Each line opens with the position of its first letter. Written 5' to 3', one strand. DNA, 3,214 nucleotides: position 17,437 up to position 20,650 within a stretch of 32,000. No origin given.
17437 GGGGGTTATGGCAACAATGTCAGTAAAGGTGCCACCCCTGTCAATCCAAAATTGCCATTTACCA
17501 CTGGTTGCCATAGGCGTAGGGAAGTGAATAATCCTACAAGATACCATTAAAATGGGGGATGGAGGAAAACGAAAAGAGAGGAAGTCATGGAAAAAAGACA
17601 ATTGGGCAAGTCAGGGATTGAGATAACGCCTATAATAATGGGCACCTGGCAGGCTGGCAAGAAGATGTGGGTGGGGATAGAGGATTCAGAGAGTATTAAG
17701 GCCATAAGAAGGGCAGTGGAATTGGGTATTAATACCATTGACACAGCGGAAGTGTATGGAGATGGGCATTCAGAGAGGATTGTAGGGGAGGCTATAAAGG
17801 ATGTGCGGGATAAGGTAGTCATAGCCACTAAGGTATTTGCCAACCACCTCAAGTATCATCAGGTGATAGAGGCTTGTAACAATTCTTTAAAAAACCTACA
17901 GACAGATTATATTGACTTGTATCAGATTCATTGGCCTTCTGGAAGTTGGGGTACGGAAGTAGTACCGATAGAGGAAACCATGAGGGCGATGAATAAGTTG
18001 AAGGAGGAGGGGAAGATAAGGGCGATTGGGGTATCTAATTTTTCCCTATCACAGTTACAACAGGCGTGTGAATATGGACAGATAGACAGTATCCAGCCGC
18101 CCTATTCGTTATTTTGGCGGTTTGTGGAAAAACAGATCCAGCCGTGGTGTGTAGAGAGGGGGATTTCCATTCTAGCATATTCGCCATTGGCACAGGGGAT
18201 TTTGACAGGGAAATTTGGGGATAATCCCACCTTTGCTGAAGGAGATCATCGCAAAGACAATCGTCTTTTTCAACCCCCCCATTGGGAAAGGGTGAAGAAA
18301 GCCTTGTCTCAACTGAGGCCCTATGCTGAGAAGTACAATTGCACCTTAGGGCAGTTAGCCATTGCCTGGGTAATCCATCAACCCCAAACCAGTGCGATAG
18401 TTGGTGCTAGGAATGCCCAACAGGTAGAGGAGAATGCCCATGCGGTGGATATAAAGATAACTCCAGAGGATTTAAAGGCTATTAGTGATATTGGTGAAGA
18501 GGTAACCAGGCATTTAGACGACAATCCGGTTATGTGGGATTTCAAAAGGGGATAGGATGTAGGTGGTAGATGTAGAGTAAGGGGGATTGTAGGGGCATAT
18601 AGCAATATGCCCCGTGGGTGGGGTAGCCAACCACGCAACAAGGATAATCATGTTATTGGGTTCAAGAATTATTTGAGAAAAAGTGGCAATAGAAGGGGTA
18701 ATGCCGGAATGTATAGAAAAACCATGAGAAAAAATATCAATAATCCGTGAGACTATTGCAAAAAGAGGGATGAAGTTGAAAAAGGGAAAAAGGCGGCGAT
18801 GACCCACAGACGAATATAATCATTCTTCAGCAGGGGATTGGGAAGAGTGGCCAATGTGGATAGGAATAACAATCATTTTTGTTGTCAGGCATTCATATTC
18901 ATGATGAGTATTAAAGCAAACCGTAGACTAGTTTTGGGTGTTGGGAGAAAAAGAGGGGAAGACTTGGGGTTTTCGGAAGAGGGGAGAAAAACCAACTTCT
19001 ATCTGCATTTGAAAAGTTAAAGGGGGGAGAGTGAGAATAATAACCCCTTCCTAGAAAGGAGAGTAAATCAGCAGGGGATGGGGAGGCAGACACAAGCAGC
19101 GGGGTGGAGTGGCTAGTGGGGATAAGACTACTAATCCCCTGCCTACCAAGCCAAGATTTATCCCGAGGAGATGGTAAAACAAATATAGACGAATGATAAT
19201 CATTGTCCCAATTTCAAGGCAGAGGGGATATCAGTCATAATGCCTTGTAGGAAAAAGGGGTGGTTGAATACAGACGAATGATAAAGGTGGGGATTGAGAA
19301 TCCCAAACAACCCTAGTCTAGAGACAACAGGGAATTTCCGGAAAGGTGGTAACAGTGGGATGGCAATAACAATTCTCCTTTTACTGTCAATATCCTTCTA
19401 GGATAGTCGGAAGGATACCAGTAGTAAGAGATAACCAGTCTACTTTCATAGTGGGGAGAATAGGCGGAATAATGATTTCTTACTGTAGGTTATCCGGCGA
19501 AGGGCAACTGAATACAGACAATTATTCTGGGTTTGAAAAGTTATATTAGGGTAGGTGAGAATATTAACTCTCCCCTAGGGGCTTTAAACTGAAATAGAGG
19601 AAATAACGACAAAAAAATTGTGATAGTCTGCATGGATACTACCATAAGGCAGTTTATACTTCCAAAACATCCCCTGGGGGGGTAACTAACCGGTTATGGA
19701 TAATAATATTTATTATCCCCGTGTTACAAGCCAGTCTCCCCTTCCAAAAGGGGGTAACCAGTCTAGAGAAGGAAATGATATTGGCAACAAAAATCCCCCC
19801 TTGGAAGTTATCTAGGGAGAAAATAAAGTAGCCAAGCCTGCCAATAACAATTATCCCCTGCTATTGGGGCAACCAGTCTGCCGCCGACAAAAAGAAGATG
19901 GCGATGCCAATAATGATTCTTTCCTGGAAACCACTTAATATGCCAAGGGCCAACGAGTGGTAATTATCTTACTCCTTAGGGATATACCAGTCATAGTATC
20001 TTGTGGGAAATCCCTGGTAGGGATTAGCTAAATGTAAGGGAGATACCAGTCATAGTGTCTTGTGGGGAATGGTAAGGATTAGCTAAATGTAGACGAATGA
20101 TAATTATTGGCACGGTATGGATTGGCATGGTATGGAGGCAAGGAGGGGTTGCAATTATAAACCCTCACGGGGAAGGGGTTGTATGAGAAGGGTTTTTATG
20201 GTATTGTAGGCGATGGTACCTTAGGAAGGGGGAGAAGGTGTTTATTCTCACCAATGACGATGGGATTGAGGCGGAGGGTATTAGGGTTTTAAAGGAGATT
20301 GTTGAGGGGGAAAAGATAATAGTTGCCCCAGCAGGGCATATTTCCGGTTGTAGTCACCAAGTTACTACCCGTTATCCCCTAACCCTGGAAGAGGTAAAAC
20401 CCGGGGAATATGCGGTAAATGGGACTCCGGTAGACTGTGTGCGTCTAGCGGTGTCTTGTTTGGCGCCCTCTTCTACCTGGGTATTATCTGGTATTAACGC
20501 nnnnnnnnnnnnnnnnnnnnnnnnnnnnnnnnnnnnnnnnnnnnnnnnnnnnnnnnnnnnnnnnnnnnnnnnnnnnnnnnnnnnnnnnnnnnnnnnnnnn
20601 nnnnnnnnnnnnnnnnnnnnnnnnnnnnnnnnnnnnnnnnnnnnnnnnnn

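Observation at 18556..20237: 1.68-kb ORF-free spacer packed with about 16 Fur/Zur-box-like AT-rich cores in degenerate repeat modules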

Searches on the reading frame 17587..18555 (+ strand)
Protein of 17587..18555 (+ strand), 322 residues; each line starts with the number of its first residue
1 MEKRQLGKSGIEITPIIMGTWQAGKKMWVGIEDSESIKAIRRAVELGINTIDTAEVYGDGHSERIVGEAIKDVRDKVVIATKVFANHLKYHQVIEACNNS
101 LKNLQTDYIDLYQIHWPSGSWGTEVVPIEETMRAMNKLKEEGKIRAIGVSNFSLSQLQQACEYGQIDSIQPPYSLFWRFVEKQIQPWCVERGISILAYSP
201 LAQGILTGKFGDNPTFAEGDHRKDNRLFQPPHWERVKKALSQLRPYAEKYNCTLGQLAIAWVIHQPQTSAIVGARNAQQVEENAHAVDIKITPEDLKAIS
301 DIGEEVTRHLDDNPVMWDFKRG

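Call 46: find_homologous_proteins(query=window:17587-18555:+, max_evalue=1e-120)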
Query window:17587-18555:+ (322 aa): 3551 proteins with E <= 1e-120 among 8000 candidates; the best 120 are listed.
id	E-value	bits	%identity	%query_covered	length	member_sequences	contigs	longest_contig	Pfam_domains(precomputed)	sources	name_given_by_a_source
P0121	5.5e-217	737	99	100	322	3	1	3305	PF00248.28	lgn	-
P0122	8.0e-174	595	79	100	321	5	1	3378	PF00248.28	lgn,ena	-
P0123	3.6e-173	593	81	99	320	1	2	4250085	PF00248.28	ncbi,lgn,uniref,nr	ncbi:aldo/keto reductase [Cyanobacterium sp. Dongsha4]|uniref:aldo/keto reductase n=1 Tax=Cyanobacte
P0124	4.7e-172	589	80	99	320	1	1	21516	PF00248.28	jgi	-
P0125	6.4e-172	589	79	99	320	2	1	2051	PF00248.28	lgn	-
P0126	6.7e-172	589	80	99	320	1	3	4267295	PF00248.28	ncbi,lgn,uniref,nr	ncbi:aldo/keto reductase [Cyanobacterium aponinum AL20118]|uniref:Aldo/keto reductase n=1 Tax=Cyanob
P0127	1.3e-171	588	80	99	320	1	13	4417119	PF00248.28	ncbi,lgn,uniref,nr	ncbi:aldo/keto reductase [Cyanobacterium aponinum UTEX 3222]|uniref:Aldo/keto reductase n=2 Tax=Cyan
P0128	1.3e-171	588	80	99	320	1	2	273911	PF00248.28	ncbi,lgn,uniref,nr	ncbi:aldo/keto reductase [Cyanobacterium aponinum FACHB-4101]|uniref:aldo/keto reductase n=1 Tax=Cya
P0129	6.4e-171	586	80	99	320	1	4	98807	PF00248.28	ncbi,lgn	ncbi:MAG: aldo/keto reductase [Geminocystis sp.]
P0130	8.9e-171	585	77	99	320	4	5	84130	PF00248.28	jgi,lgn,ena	jgi:aryl-alcohol dehydrogenase-like predicted oxidoreductase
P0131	2.9e-170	583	79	99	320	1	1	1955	PF00248.28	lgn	-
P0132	6.3e-167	572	76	99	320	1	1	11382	PF00248.28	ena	-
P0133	3.6e-166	570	76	99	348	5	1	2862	PF00248.28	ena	-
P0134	2.4e-165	567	76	99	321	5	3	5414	PF00248.28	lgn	-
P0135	7.1e-164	562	74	99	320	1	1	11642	PF00248.28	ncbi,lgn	-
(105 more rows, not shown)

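Call 47: find_encoding_contigs(protein=P0123, flank=5000, max_places=2)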
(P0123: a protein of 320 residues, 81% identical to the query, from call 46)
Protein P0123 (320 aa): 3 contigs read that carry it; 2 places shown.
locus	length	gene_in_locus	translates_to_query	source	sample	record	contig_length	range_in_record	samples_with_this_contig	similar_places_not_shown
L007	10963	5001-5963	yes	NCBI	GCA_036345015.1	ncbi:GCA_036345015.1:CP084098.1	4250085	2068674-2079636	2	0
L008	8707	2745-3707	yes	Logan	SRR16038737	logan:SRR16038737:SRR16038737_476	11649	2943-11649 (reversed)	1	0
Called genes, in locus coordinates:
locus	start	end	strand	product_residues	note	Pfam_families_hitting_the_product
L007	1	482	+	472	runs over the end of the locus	PF25917:BSH_RND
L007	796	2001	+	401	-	PF00089:Trypsin, PF10459:Peptidase_S46 (faint), PF13365:Trypsin_2, PF13180:PDZ_2, PF17820:PDZ_6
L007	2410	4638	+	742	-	PF05226:CHASE2, PF00211:Guanylate_cyc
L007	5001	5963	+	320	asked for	PF00248:Aldo_ket_red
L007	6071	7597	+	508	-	PF00069:Pkinase, PF07714:PK_Tyr_Ser-Thr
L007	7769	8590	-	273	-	PF00487:FA_desaturase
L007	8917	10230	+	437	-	PF01565:FAD_binding_4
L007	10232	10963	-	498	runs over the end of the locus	PF01841:Transglut_core, PF04473:DUF553, PF23265:Ig-like_KY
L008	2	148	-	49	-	?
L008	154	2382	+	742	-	PF05226:CHASE2, PF00211:Guanylate_cyc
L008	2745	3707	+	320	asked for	PF00248:Aldo_ket_red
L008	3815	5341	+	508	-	PF00069:Pkinase, PF07714:PK_Tyr_Ser-Thr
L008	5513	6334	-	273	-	PF00487:FA_desaturase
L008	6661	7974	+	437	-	PF01565:FAD_binding_4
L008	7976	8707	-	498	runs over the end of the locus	PF01841:Transglut_core, PF04473:DUF553, PF23265:Ig-like_KY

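Call 48: find_encoding_contigs(protein=P0121, flank=5000, max_places=4)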
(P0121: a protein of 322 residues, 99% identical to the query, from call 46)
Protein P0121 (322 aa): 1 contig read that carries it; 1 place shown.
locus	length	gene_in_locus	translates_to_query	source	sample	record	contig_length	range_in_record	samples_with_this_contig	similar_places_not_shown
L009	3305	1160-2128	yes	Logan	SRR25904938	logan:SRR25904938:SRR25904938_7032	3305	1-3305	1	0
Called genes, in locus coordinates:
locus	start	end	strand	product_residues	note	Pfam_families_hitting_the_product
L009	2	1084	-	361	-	?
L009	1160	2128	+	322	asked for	PF00248:Aldo_ket_red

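Call 82: search_protein_families(library=pfam, max_evalue=0.01, proteins=[window:17587-18555:+])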
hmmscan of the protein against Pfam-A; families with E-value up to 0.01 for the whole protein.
window:17587-18555:+ (322 aa): 1 family
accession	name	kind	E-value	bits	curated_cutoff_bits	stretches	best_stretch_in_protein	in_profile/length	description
PF00248.27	Aldo_ket_red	-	1.1e-80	271.2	24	1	15-302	1-289/291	Aldo/keto reductase family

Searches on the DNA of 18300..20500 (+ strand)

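Call 19: search_rna_families(source=window, start=18300, end=20500, threshold=evalue, max_evalue=10)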
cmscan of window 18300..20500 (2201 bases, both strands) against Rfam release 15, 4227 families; matches with E-value up to 10: 4.
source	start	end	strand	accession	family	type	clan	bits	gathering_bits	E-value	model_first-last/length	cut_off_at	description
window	20311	20433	+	RF00516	ylbH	Cis-reg; leader;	-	18.2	50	0.66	1-122/122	no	ylbH leader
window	19797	19834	+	RF01100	PK-BYV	Cis-reg;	-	16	50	4.2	1-40/40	no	3'-terminal pseudoknot in BYV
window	19465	19529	+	RF01172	sn2343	Gene; snRNA; snoRNA; CD-box;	-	14.5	60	9.9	1-78/78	no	Small nucleolar RNA sn2343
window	20162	20205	-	RF02763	IsrM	Gene; sRNA;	-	10.3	376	6.7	161-204/329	no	IsrM sRNA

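Call 29: search_dna_similar(query=window:18556-20237:+, collection=plasmids, mode=distant, max_evalue=0.01, max_rows=10)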
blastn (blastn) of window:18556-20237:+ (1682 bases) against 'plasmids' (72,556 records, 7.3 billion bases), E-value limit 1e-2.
No match.

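Call 30: search_dna_similar(query=window:18556-20237:+, collection=phages, mode=distant, max_evalue=0.01, max_rows=10)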
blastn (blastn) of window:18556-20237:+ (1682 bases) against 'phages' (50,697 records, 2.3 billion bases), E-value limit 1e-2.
No match.

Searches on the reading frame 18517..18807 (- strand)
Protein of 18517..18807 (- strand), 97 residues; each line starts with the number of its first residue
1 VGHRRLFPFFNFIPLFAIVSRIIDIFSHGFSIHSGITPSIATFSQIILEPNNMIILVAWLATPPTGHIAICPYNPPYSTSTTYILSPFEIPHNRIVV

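Call 41: search_protein_families(library=pfam, max_evalue=1, proteins=[window:18517-18807:-])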
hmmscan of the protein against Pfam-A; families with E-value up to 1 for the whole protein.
seq(97 aa): 0 families
